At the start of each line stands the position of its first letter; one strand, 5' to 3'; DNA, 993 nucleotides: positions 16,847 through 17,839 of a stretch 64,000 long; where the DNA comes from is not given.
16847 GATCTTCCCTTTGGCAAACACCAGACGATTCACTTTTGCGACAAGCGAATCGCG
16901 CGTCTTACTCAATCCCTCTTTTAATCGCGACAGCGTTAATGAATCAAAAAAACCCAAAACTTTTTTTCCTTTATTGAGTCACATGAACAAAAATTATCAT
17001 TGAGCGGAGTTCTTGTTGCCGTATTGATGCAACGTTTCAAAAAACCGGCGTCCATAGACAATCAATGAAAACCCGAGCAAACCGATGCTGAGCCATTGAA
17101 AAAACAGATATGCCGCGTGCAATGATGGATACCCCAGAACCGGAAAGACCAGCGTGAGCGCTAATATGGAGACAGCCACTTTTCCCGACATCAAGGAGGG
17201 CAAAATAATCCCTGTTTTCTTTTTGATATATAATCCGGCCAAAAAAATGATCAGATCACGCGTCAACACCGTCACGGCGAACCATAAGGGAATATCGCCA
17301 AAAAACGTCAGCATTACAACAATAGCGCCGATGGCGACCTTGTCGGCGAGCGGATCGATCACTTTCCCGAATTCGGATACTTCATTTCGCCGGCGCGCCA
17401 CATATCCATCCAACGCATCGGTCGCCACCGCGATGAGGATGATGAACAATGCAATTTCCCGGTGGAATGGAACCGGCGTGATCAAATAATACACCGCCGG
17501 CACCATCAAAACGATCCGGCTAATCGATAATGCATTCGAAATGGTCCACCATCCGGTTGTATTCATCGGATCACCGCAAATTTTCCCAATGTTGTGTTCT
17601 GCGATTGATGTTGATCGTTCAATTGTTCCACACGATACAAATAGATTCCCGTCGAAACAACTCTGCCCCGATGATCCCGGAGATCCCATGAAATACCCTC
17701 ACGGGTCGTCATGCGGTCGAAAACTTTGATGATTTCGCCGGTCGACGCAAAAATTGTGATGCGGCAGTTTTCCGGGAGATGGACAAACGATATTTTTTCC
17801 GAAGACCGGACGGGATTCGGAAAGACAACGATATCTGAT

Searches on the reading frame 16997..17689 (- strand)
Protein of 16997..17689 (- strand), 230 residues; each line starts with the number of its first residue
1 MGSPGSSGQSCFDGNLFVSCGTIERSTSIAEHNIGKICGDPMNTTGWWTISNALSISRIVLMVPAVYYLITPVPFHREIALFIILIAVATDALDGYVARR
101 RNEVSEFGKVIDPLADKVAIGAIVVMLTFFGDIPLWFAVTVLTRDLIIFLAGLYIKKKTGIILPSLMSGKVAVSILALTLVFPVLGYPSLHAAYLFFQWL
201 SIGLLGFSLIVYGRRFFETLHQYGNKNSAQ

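Call 18: search_protein_families(library=pfam, proteins=[window:16997-17689:-], max_evalue=0.001)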
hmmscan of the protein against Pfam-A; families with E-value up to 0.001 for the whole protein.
window:16997-17689:- (230 aa): 1 family
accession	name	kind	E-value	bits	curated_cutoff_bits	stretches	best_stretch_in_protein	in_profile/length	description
PF01066.26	CDP-OH_P_transf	-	2.1e-31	109.8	22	1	48-193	1-138/152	CDP-alcohol phosphatidyltransferase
